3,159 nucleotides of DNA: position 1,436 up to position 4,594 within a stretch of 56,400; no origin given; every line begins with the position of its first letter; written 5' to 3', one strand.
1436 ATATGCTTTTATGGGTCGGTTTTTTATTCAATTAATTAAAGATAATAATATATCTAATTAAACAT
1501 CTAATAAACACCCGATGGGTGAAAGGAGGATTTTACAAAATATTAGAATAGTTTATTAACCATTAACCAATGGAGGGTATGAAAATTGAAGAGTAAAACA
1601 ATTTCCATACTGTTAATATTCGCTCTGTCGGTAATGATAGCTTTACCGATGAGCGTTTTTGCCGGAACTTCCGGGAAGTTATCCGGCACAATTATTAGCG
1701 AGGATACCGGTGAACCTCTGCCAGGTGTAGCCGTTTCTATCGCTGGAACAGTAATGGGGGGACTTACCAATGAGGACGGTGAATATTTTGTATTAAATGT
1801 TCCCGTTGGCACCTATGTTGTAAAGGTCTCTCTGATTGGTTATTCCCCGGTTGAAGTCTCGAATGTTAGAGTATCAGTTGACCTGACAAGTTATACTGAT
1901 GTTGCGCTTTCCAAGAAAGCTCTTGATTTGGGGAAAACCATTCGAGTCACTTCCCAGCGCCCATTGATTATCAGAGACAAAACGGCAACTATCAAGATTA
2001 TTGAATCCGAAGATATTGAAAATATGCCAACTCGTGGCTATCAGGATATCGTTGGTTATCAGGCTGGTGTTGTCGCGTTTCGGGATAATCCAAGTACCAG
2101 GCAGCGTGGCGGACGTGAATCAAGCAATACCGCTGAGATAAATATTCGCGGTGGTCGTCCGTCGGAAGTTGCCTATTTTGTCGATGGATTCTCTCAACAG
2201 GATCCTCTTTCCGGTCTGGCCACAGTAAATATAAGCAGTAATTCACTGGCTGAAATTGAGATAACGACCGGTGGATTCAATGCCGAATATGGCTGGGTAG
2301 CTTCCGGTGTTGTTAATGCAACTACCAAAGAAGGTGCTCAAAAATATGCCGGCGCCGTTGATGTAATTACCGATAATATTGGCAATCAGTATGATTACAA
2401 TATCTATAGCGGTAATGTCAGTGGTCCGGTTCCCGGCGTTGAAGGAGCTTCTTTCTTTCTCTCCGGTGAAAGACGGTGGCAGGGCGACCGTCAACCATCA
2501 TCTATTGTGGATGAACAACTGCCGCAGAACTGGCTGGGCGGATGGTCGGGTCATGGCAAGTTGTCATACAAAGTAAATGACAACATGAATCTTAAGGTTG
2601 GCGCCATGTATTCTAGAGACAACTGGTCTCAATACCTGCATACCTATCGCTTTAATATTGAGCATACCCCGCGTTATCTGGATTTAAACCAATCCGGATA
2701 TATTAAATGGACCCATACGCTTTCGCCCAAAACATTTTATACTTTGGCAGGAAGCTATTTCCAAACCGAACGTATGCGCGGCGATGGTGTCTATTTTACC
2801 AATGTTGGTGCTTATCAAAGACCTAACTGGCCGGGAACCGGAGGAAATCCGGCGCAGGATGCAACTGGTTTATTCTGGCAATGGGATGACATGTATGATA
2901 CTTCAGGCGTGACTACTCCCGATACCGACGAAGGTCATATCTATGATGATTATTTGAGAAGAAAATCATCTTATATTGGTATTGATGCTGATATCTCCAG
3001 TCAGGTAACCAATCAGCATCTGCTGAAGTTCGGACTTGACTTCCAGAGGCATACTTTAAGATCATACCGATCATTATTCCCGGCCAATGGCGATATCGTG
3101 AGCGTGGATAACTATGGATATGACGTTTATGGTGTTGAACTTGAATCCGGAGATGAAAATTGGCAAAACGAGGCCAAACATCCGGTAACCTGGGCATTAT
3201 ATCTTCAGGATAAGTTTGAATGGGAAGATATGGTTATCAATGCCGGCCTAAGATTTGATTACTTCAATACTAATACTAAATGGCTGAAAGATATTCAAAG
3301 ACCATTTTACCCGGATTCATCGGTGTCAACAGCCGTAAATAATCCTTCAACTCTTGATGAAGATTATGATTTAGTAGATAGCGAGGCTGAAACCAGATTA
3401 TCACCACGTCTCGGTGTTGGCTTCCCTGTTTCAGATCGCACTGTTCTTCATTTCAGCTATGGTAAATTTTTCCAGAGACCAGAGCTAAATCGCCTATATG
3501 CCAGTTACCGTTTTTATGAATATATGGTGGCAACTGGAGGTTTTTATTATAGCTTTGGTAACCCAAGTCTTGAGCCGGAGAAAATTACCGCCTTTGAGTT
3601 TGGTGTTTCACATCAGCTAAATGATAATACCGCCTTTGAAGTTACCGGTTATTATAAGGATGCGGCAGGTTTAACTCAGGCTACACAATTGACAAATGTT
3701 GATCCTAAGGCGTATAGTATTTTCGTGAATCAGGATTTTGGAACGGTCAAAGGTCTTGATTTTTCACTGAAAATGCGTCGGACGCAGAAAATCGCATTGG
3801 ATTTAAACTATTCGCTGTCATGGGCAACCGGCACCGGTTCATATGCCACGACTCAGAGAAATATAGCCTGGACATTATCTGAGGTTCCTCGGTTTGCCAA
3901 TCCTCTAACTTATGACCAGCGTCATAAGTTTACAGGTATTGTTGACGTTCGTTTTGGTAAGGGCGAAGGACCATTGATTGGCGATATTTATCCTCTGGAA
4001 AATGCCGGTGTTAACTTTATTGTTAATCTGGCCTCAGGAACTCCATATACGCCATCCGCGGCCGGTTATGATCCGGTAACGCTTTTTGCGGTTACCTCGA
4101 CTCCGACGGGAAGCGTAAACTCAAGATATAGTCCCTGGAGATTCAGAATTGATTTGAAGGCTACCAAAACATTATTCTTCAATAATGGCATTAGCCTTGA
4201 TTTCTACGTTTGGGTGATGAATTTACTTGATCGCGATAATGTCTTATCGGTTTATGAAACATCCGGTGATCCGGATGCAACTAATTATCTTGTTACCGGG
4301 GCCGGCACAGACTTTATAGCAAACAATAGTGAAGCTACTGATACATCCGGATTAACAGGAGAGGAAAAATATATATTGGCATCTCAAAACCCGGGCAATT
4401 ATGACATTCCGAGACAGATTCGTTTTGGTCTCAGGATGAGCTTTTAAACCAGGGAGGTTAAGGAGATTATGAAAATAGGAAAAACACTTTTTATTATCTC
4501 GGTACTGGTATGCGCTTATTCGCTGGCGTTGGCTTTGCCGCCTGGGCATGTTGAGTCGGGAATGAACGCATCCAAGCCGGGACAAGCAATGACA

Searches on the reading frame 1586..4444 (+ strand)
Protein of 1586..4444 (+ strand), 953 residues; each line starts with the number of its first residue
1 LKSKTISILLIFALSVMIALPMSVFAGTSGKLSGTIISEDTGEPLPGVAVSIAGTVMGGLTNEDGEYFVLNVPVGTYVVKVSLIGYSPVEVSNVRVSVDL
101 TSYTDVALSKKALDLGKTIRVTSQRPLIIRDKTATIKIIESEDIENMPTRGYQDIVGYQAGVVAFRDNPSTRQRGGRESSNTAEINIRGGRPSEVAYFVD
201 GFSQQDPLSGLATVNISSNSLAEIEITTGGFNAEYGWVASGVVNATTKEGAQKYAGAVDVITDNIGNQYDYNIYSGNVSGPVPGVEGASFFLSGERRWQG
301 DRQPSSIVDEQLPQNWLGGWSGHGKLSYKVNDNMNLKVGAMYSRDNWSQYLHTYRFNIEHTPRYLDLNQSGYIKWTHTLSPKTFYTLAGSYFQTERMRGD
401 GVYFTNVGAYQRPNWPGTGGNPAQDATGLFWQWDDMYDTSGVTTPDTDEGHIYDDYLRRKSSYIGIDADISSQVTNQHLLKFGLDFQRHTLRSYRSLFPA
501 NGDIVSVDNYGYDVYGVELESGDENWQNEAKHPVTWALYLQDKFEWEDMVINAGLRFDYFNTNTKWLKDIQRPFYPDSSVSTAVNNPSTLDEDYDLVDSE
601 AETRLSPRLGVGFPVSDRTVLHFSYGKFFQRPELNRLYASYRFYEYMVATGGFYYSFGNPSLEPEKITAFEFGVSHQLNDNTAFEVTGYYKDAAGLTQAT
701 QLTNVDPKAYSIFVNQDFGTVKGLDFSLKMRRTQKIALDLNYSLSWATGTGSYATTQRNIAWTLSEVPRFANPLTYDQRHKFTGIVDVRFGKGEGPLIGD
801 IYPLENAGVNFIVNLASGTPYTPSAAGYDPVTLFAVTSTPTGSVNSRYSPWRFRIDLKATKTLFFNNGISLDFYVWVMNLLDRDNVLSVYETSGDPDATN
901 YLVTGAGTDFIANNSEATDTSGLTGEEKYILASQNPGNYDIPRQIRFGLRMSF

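Call 14: search_protein_families(library=pfam, proteins=[window:1586-4444:+], max_evalue=0.00001)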
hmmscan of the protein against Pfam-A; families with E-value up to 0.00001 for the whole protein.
window:1586-4444:+ (953 aa): 6 families
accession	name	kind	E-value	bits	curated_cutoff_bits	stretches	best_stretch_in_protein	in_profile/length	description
PF00593.30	TonB_dep_Rec_b-barrel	-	5.7e-21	76.3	27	1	368-859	60-419/436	TonB dependent receptor-like, beta-barrel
PF13715.12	CarbopepD_reg_2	-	7.1e-16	58.5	32.2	1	32-116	1-84/88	CarboxypepD_reg-like domain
PF13620.12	CarboxypepD_reg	-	1.7e-15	57.6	32.3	1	32-108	2-81/82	Carboxypeptidase regulatory-like domain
PF25183.1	OMP_b-brl_4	-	5.5e-15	55.3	30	1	320-661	155-487/838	Outer membrane beta barrel domain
PF14905.12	OMP_b-brl_3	-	9e-12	45.2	27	1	535-760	114-312/408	Outer membrane protein beta-barrel family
PF07715.20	Plug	-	5.5e-11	43.4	23.9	1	130-241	3-105/107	TonB-dependent Receptor Plug Domain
